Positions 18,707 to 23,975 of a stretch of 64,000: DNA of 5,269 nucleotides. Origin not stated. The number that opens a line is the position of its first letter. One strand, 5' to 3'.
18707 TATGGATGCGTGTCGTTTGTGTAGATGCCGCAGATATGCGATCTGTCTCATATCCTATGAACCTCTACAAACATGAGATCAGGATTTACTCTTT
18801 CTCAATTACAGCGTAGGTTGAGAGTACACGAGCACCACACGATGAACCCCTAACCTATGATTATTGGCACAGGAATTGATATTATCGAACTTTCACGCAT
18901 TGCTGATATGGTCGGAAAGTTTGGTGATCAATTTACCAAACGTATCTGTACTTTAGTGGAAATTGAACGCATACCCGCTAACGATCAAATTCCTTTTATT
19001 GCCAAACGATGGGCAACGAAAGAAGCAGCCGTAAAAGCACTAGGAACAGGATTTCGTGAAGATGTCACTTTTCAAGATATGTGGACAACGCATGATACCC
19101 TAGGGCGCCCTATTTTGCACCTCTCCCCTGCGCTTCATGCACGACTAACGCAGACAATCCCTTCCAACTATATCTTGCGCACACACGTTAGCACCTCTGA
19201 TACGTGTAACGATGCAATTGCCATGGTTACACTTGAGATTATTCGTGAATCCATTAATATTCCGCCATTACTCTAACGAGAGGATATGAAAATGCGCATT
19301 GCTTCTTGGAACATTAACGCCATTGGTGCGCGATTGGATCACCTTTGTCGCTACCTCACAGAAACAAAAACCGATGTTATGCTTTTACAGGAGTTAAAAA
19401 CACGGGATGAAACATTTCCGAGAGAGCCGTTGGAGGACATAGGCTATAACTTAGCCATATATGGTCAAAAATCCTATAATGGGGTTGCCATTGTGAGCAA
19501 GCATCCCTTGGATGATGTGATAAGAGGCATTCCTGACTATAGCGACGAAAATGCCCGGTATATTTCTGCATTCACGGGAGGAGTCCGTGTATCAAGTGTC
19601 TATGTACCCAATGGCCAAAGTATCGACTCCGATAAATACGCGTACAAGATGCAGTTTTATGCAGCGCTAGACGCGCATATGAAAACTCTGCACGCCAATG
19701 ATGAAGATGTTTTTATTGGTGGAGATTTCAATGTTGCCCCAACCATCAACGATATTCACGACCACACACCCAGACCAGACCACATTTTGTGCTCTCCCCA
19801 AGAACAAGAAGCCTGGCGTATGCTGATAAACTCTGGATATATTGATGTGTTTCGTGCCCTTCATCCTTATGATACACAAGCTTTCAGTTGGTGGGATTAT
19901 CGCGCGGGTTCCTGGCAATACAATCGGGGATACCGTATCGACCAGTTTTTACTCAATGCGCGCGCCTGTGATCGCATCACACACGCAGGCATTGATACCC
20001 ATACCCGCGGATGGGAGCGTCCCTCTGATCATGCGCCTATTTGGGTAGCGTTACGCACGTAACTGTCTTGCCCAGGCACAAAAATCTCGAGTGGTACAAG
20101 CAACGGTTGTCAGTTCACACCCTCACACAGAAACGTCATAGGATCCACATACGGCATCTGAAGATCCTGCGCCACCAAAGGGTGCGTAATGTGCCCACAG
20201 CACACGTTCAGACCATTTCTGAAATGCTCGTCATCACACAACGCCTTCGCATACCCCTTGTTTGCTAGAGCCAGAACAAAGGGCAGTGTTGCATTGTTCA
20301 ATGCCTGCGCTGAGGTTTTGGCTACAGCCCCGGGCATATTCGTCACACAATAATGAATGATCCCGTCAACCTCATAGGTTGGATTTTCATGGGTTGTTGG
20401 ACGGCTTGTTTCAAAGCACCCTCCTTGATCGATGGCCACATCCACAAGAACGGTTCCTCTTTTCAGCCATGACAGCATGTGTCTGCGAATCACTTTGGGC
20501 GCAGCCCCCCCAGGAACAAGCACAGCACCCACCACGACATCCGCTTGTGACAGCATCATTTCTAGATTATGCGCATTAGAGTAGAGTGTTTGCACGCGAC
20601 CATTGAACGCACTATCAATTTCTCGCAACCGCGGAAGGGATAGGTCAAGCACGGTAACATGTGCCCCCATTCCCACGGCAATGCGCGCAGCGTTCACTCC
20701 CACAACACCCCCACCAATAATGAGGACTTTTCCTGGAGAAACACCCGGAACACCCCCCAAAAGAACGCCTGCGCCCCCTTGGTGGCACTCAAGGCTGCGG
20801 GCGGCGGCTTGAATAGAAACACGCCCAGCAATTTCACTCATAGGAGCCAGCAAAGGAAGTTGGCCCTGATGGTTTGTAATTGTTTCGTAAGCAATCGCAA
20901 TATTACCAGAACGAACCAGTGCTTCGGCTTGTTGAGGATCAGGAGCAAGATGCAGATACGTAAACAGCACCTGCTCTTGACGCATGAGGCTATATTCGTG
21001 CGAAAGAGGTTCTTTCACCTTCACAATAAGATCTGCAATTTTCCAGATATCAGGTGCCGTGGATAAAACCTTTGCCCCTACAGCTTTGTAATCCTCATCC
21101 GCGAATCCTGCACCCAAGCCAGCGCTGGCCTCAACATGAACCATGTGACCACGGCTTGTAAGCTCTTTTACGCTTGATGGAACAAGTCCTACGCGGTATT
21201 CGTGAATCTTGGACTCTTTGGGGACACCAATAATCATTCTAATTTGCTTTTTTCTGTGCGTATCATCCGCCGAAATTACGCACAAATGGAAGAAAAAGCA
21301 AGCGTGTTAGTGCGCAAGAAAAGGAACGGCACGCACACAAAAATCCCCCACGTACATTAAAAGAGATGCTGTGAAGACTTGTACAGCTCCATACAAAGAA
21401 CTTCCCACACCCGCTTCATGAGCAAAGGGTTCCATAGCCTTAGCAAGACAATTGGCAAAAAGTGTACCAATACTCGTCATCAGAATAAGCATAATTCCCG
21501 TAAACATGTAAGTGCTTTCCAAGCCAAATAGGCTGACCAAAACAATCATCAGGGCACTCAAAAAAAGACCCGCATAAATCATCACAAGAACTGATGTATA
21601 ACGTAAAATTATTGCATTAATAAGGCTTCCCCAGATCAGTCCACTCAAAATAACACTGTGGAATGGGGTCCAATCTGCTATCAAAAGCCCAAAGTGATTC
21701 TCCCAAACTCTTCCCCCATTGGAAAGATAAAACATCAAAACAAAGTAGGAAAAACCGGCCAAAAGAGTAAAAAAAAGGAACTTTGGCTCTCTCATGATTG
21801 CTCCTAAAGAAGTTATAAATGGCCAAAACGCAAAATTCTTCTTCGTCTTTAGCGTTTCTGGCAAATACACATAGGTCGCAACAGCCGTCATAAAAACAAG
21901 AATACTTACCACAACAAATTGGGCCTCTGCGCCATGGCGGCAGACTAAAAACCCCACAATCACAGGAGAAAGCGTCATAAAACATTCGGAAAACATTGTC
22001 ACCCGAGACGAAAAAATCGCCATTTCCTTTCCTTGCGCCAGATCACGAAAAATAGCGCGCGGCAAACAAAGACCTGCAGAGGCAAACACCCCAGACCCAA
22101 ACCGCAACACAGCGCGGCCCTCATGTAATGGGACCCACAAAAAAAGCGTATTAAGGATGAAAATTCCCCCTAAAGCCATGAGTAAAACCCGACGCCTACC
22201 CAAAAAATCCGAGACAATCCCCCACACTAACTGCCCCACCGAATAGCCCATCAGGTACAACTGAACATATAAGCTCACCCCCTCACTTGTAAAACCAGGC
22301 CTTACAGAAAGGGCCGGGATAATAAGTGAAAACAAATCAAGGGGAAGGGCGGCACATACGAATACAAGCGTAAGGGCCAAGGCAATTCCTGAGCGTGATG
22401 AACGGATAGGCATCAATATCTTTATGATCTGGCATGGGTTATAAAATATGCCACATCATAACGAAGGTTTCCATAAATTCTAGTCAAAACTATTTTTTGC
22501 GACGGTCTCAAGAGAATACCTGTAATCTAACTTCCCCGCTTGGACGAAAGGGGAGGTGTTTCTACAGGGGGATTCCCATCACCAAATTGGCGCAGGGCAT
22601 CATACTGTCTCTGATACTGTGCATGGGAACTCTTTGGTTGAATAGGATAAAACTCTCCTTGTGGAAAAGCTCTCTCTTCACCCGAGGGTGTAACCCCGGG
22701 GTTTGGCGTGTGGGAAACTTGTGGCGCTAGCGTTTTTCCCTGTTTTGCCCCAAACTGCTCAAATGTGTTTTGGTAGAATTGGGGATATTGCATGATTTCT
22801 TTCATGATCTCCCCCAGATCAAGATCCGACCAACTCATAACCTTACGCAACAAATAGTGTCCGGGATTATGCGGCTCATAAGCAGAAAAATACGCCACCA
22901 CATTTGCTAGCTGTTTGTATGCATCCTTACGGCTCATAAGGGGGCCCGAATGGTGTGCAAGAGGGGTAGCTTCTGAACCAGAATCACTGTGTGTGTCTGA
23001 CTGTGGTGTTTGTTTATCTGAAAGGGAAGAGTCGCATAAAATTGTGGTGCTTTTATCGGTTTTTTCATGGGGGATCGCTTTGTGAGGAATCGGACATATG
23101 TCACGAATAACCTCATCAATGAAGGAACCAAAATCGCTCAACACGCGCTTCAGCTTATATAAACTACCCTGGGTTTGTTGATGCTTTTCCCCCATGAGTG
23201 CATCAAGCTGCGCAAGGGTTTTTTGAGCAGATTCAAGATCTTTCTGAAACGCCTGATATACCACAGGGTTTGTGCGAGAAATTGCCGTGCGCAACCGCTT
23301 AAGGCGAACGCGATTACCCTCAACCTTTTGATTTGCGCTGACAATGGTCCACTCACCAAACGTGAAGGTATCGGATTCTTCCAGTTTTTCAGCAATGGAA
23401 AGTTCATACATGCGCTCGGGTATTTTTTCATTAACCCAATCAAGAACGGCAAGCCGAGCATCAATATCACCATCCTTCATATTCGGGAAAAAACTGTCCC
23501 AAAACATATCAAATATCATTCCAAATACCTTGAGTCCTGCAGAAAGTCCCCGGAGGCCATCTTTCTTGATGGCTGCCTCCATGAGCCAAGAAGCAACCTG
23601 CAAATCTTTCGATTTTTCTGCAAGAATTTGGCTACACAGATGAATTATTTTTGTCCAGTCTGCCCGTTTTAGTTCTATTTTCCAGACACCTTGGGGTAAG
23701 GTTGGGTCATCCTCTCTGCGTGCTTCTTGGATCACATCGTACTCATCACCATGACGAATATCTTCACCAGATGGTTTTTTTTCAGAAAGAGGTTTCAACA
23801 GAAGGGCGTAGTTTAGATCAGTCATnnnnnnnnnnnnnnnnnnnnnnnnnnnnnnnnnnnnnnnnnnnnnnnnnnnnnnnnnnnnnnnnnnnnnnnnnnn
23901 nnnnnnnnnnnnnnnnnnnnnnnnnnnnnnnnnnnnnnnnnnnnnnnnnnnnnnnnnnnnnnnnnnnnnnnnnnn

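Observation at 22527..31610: Stand-alone T6SS membrane-complex/baseplate subcluster (SPOR-tssJ-tssK-tssL-tssM-tssA) with no sheath, tube, spike or ClpV genes nearby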

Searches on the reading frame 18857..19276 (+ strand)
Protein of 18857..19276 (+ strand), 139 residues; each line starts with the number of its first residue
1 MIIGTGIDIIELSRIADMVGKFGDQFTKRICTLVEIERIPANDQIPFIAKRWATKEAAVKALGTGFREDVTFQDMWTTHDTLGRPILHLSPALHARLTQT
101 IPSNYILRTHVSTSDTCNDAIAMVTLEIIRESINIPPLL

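Call 5: search_protein_families(library=pfam, proteins=[window:18857-19276:+])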
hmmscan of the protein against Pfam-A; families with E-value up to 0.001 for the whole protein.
window:18857-19276:+ (139 aa): 1 family
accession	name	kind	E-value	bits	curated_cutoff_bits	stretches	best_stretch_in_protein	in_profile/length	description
PF01648.25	ACPS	-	2.5e-13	50.5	25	1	5-89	2-88/111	4'-phosphopantetheinyl transferase superfamily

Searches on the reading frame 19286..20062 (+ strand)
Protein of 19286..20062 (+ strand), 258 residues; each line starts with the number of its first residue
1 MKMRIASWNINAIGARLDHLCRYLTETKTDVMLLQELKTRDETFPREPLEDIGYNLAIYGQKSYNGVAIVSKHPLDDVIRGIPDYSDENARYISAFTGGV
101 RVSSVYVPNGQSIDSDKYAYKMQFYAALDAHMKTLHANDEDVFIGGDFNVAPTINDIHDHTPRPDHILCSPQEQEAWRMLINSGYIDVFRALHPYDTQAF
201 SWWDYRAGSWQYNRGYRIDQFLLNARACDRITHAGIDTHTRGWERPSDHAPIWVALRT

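Call 5: search_protein_families(library=pfam, proteins=[window:19286-20062:+])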
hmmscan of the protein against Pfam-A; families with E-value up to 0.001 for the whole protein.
window:19286-20062:+ (258 aa): 1 family
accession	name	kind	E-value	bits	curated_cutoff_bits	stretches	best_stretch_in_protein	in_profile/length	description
PF03372.29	Exo_endo_phos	-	9.9e-29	101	24.5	1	6-249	1-225/225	Endonuclease/Exonuclease/phosphatase family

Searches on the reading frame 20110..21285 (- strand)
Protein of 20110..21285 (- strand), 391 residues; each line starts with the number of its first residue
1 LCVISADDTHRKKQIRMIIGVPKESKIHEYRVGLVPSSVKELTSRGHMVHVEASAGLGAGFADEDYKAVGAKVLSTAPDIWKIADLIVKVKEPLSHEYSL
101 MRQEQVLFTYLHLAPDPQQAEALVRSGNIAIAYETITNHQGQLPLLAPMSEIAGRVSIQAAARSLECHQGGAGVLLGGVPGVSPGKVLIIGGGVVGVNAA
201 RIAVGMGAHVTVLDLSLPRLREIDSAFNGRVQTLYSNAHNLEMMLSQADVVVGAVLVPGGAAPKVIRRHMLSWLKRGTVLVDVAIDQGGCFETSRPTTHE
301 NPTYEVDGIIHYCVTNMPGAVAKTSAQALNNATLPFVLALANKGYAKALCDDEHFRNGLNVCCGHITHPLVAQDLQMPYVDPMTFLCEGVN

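Call 5: search_protein_families(library=pfam, proteins=[window:20110-21285:-])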
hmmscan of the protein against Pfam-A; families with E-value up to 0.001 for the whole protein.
window:20110-21285:- (391 aa): 8 families
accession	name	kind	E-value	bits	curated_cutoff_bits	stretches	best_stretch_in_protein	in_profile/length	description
PF01262.27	AlaDh_PNT_C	-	1.1e-84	283.5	23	1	157-368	1-213/214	Alanine dehydrogenase/PNT, C-terminal domain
PF05222.21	AlaDh_PNT_N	-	1.6e-46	158.3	30.4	1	20-153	1-136/136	Alanine dehydrogenase/PNT, N-terminal domain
PF02826.25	2-Hacid_dh_C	-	1.2e-06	28.4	25.1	1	185-284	37-127/178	D-isomer specific 2-hydroxyacid dehydrogenase, NAD binding domain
PF07992.20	Pyr_redox_2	-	8.5e-06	25.8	26.1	1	184-238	142-196/291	Pyridine nucleotide-disulphide oxidoreductase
PF00070.33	Pyr_redox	-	1.3e-05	26.1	22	1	186-245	1-59/82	Pyridine nucleotide-disulphide oxidoreductase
PF01488.26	Shikimate_DH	-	8.8e-05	23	24.3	1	185-284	13-112/138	Shikimate / quinate 5-dehydrogenase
PF02882.25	THF_DHG_CYH_C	-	0.0005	19.9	27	1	228-323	60-142/160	Tetrahydrofolate dehydrogenase/cyclohydrolase, NAD(P)-binding domain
PF13241.12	NAD_binding_7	-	0.00057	20.9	22.1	0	186-255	9-69/104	Putative NAD(P)-binding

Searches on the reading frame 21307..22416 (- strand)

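Call 5: search_protein_families(library=pfam, proteins=[window:21307-22416:-])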
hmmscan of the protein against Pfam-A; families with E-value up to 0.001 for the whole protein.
window:21307-22416:- (369 aa): 1 family
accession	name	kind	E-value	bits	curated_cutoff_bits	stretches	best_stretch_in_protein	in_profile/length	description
PF07690.21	MFS_1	-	8.1e-23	81.3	33.4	1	15-350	1-343/347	Major Facilitator Superfamily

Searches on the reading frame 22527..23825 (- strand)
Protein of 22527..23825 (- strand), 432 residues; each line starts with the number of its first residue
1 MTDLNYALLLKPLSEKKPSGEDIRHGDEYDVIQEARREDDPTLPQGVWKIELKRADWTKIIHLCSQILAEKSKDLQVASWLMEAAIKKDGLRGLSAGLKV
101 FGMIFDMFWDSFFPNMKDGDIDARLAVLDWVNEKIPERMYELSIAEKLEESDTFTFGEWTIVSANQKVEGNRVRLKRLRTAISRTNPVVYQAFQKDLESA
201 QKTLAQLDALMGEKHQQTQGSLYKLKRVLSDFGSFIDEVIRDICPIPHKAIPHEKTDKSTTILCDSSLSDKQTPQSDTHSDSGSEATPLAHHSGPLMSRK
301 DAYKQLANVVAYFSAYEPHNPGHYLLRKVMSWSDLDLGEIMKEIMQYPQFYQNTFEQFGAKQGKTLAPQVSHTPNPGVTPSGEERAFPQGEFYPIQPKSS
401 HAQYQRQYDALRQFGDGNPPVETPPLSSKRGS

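Call 4: search_protein_families(library=pfam, proteins=[window:22527-23825:-])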
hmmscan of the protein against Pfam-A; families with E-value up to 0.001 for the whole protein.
window:22527-23825:- (432 aa): 1 family
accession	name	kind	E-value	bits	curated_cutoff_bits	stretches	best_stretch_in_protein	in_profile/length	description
PF06812.17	ImpA_N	-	2.8e-34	118.2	26.9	1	10-132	1-118/119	ImpA, N-terminal, type VI secretion system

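Call 7: search_protein_families(library=ncbifam, proteins=[window:22527-23825:-], max_evalue=0.1)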
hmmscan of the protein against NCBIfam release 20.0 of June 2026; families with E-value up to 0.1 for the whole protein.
window:22527-23825:- (432 aa): 3 families
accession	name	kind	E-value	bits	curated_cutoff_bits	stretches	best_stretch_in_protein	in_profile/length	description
TIGR03363.1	VI_chp_8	equivalog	2.5e-71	241.2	160.85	1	8-346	5-340/353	type VI secretion system protein TssA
TIGR03362.1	VI_chp_7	equivalog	2e-20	73.3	230.1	1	7-134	3-118/476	type VI secretion system protein TssA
NF041244.1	IglI_fam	subfamily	0.0025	17.7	100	1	54-217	10-159/290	type VI secretion system protein IglI family protein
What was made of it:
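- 22527..23825 (-): TssA, the cap/assembly-priming protein (432 aa), with a Pro/Gln-rich C-terminal extension of about 85 aa. PF06812 and TIGR03363 score 241 bits, above the cutoff (calls 4, 7).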

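Call 63: search_solved_structures(query=window:22527-23825:-, max_evalue=1)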
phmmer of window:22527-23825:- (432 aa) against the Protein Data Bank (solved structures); distinct sequences matched with E-value up to 1: 5.
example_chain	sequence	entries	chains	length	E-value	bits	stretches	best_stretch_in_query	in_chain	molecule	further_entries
6hs5_A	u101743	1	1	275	7.3e-32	114.3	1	4-162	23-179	TssA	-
6rju_A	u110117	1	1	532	7.7e-06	28.6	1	51-153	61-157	Putative type VI secretion protein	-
6h8e_A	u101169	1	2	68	2.6e-05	26.9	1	291-345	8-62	Type VI secretion protein ImpA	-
6h8f_A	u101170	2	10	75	0.00027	23.5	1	296-347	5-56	TssA | Type VI secretion protein ImpA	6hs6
9mn2_A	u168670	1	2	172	0.12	14.8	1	145-205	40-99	IgA FC receptor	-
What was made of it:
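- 22527..23825 (-): PDB matches are the 6HS5 N-terminal domains (E 7e-32) and the 6H8E/6H8F C-terminal ring domain at residues 291-347 (call 63).
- On T6SS baseplate and assembly factors: TssA matches the PDB entries 6HS5 and 6H8E/6H8F (call 63).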

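Call 89: list_cluster_members(proteins=[P0001, window:22527-23825:-, window:23822-28126:-])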
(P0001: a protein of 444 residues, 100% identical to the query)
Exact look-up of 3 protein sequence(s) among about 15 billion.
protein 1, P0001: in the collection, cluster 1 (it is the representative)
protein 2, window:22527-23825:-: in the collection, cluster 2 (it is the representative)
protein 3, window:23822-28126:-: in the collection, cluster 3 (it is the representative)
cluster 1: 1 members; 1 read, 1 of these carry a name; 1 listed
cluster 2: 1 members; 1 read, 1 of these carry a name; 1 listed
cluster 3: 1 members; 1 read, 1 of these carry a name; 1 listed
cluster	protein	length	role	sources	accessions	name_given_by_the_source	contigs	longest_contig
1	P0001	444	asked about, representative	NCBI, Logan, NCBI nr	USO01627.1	MAG: type VI secretion system baseplate subunit TssK [Alphaproteobacteria bacterium]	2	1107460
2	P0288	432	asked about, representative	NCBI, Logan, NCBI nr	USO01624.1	MAG: type VI secretion system protein TssA [Alphaproteobacteria bacterium]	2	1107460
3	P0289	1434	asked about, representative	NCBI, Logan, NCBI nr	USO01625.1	MAG: hypothetical protein H6849_01055 [Alphaproteobacteria bacterium]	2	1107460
